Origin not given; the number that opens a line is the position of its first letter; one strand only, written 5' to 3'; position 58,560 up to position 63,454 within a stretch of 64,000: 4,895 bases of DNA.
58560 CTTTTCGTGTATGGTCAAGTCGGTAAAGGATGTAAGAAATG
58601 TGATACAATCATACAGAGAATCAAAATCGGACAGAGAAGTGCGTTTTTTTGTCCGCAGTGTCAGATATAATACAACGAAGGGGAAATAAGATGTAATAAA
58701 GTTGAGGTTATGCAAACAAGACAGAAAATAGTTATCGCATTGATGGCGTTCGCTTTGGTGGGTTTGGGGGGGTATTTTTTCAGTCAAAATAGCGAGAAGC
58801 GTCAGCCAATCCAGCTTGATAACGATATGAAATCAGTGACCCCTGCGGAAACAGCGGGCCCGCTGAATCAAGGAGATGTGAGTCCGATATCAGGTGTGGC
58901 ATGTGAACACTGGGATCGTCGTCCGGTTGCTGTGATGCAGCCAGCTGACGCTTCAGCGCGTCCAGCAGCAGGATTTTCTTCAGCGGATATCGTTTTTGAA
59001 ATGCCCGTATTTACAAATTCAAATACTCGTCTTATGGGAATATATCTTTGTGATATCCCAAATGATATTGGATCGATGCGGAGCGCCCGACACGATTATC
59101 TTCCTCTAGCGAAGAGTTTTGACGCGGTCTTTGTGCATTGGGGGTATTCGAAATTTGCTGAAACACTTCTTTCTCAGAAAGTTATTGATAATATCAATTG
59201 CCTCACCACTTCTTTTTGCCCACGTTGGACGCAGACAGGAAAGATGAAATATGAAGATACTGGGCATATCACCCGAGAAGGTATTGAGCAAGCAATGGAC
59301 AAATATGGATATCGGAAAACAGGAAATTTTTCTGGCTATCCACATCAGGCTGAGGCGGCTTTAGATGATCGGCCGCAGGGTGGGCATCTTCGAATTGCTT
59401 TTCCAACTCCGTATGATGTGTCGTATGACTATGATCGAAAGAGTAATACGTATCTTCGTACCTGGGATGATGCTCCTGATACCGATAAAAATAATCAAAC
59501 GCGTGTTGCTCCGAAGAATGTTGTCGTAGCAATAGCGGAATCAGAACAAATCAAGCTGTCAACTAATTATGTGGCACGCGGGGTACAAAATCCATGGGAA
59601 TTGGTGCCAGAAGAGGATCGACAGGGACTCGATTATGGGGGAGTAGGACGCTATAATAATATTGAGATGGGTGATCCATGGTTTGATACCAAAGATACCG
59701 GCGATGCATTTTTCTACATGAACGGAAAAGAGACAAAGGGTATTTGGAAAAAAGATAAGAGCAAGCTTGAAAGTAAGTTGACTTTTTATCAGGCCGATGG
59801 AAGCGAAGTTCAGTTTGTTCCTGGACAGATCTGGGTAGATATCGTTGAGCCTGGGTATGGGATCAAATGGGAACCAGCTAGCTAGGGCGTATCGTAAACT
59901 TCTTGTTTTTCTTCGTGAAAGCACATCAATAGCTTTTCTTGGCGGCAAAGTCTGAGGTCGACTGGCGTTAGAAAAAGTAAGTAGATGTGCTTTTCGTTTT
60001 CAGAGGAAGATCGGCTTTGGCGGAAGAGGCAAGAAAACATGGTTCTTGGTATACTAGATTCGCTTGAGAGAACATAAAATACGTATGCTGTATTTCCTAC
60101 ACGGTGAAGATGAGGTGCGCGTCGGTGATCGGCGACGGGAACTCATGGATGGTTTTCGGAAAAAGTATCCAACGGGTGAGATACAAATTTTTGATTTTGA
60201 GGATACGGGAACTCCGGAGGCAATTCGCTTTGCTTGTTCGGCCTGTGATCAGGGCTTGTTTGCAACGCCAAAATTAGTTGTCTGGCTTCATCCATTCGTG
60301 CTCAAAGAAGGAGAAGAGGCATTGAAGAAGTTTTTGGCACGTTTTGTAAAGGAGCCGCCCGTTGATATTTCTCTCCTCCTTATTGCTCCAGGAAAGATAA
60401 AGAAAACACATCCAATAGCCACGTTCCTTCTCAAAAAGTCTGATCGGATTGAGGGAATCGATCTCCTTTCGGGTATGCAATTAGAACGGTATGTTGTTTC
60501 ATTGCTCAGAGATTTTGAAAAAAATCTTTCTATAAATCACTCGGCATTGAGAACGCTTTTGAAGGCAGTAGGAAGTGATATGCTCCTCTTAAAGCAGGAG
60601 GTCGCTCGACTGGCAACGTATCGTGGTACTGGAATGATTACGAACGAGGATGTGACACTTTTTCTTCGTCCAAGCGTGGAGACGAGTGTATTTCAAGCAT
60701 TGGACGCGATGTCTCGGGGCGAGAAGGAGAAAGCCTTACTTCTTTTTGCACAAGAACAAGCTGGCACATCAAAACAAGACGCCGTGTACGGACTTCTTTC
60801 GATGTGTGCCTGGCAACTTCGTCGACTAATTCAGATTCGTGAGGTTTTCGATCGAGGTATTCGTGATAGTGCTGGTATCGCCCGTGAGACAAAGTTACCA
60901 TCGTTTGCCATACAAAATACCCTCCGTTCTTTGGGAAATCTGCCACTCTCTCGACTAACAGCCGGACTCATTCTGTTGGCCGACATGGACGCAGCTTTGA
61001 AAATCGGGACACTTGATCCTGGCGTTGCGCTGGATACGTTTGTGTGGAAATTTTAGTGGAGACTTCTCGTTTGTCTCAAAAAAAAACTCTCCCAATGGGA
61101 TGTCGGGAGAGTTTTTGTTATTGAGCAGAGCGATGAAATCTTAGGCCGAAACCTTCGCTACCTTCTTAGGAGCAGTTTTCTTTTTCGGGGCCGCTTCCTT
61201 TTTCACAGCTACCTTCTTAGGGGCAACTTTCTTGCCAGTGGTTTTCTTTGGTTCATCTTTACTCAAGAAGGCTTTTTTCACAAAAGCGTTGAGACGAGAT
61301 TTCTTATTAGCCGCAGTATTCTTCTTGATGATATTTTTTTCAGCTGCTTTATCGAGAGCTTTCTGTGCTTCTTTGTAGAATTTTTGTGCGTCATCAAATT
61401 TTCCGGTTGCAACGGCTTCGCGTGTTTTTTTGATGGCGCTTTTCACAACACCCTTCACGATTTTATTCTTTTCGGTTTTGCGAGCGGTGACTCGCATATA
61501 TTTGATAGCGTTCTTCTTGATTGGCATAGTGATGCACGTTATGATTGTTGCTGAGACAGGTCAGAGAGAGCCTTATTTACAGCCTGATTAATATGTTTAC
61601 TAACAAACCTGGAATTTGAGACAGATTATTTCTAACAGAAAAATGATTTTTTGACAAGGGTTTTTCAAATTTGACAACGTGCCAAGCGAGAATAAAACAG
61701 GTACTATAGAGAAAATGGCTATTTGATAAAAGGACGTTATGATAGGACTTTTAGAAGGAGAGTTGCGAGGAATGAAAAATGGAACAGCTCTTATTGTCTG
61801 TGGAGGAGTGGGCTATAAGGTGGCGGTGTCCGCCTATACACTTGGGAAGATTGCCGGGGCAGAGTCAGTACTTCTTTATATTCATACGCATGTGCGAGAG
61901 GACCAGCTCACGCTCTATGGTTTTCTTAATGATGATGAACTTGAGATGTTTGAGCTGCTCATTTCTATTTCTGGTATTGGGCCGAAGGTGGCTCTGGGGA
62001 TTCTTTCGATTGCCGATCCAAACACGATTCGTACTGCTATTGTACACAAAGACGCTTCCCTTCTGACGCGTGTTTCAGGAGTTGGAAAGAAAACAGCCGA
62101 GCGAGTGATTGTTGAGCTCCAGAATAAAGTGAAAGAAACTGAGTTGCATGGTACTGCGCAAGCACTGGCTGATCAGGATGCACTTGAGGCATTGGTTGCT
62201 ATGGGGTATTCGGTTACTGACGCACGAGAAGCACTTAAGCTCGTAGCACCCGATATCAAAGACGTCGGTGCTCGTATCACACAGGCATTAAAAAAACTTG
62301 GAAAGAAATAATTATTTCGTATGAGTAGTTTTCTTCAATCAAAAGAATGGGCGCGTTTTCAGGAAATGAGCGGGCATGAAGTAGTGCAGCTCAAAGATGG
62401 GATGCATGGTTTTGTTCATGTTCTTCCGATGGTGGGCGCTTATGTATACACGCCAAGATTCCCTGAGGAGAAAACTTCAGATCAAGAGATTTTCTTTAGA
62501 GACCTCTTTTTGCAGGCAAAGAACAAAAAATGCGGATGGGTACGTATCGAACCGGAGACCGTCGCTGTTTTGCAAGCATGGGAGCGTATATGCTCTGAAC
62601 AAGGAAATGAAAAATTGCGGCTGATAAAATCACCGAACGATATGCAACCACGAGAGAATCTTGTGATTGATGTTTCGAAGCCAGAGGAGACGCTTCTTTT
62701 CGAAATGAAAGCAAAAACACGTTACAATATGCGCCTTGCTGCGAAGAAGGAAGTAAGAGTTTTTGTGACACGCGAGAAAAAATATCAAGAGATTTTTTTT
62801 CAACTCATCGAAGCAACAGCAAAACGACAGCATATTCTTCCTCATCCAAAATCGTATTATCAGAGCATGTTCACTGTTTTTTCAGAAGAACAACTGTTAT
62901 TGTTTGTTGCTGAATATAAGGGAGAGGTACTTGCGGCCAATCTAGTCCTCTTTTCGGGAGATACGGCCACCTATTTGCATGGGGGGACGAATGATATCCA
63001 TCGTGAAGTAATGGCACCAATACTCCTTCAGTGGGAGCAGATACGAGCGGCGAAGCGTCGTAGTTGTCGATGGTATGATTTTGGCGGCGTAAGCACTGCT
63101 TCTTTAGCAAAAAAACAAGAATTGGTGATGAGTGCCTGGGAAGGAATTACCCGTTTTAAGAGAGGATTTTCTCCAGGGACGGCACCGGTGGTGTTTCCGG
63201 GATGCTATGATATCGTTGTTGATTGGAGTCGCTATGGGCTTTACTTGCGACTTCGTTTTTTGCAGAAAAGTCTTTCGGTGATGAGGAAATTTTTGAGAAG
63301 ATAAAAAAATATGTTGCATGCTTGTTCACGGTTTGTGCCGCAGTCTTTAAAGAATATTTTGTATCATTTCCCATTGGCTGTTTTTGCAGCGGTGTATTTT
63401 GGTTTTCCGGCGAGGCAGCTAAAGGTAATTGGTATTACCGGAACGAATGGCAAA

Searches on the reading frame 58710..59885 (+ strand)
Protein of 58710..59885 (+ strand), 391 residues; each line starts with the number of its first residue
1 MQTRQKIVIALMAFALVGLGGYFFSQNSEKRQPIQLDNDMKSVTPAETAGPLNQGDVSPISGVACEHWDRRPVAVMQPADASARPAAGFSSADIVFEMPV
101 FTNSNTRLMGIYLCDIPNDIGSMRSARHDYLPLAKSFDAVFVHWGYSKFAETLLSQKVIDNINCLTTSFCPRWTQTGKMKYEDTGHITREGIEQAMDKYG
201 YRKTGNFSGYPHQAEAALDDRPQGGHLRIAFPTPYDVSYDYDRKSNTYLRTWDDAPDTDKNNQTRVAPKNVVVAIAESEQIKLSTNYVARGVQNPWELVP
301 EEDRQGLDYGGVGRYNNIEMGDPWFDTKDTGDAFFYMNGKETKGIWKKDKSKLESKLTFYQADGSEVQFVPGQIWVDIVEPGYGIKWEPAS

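Call 14: search_protein_families(library=pfam, proteins=[window:58710-59885:+])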
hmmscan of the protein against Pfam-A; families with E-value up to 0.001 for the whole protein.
window:58710-59885:+ (391 aa): 2 families
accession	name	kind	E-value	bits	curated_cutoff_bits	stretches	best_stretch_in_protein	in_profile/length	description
PF11258.13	DUF3048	-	1.8e-28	100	25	1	68-202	12-148/148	Protein of unknown function (DUF3048) N-terminal domain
PF17479.7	DUF3048_C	-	1.4e-16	61.3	25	2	322-376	62-114/114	Protein of unknown function (DUF3048) C-terminal domain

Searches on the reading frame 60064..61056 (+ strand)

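Call 14: search_protein_families(library=pfam, proteins=[window:60064-61056:+])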
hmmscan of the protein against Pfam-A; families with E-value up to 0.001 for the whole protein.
window:60064-61056:+ (330 aa): 1 family
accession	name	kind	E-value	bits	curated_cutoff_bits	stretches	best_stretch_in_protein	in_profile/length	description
PF21694.2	DNA_pol3_delta_C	-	4.8e-12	46.4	27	1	206-330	1-121/121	DNA polymerase III delta subunit, C-terminal domain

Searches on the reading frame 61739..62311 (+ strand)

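Call 14: search_protein_families(library=pfam, proteins=[window:61739-62311:+])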
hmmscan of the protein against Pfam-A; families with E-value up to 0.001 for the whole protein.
window:61739-62311:+ (190 aa): 7 families
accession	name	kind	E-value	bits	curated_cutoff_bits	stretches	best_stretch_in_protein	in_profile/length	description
PF01330.27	RuvA_N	-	1.2e-17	64.1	23.6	1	1-61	1-61/61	RuvA N terminal domain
PF14520.12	HHH_5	-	5.4e-16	59.3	27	1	71-128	1-56/57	Helix-hairpin-helix domain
PF00633.29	HHH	-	6.5e-07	29.3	24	0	109-124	13-28/30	Helix-hairpin-helix motif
PF07499.19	RuvA_C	-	1.8e-05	25.6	24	1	146-187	4-46/47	RuvA, C-terminal domain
PF19296.4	RelA_AH_RIS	-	0.00014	22.4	23.8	1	107-179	20-92/185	RelA/SpoT, AH and RIS domains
PF12836.13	HHH_3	-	0.00051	20.5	27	0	105-124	12-31/65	Helix-hairpin-helix motif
PF12826.13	HHH_2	-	0.00071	20.1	27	0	71-90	34-53/64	Helix-hairpin-helix motif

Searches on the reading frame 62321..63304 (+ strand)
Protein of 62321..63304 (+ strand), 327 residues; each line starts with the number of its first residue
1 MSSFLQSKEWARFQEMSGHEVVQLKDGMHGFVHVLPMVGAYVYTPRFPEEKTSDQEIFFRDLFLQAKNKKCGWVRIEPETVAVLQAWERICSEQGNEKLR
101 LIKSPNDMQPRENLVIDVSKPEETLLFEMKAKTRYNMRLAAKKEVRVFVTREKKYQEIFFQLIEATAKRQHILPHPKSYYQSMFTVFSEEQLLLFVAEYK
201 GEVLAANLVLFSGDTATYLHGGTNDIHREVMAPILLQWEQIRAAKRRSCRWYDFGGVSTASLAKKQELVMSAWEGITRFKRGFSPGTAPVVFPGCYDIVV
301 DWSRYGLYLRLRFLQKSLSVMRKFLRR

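Call 14: search_protein_families(library=pfam, proteins=[window:62321-63304:+])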
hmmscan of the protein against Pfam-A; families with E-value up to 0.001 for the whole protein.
window:62321-63304:+ (327 aa): 2 families
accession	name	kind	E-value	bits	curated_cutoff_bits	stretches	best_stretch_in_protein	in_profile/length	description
PF02388.22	FemAB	-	1e-33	117.2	24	2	199-288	302-383/406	FemAB family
PF13480.13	Acetyltransf_6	-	1.1e-16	61.7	22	1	131-256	5-136/143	Acetyltransferase (GNAT) domain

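Call 30: find_encoding_contigs(protein=window:62321-63304:+, flank=10000, max_places=4)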
Protein window:62321-63304:+ (327 aa): 23 contigs read that carry it; 4 places shown.
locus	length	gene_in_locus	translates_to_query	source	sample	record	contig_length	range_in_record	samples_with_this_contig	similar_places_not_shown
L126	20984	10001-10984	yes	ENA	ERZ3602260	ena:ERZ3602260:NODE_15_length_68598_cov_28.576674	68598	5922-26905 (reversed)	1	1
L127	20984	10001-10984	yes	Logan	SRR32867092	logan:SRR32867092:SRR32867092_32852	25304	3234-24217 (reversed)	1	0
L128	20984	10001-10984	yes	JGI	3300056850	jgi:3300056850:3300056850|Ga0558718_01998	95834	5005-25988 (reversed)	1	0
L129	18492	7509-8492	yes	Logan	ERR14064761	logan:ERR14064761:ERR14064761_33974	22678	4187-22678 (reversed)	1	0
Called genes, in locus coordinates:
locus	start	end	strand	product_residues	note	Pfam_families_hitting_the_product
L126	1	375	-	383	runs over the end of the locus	-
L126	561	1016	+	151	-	PF02367:TsaE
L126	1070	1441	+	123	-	PF00672:HAMP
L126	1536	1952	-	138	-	-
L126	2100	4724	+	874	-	PF02739:5_3_exonuc_N, PF01367:5_3_exonuc, PF22619:DNA_polI_exo1, PF00476:DNA_pol_A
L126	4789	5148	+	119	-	-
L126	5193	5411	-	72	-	-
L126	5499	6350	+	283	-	PF01149:Fapy_DNA_glyco, PF06831:H2TH, PF06827:zf-FPG_IleRS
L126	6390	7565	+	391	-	PF11258:DUF3048, PF17479:DUF3048_C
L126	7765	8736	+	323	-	PF21694:DNA_pol3_delta_C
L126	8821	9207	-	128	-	PF01649:Ribosomal_S20p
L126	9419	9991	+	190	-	PF01330:RuvA_N, PF00633:HHH (faint), PF14520:HHH_5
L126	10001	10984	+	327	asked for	PF02388:FemAB, PF13480:Acetyltransf_6, PF02388:FemAB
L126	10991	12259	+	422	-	PF08245:Mur_ligase_M, PF02875:Mur_ligase_C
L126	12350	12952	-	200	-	-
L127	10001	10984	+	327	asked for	PF02388:FemAB, PF13480:Acetyltransf_6, PF02388:FemAB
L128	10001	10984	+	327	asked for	PF02388:FemAB, PF13480:Acetyltransf_6, PF02388:FemAB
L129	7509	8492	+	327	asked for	PF02388:FemAB, PF13480:Acetyltransf_6, PF02388:FemAB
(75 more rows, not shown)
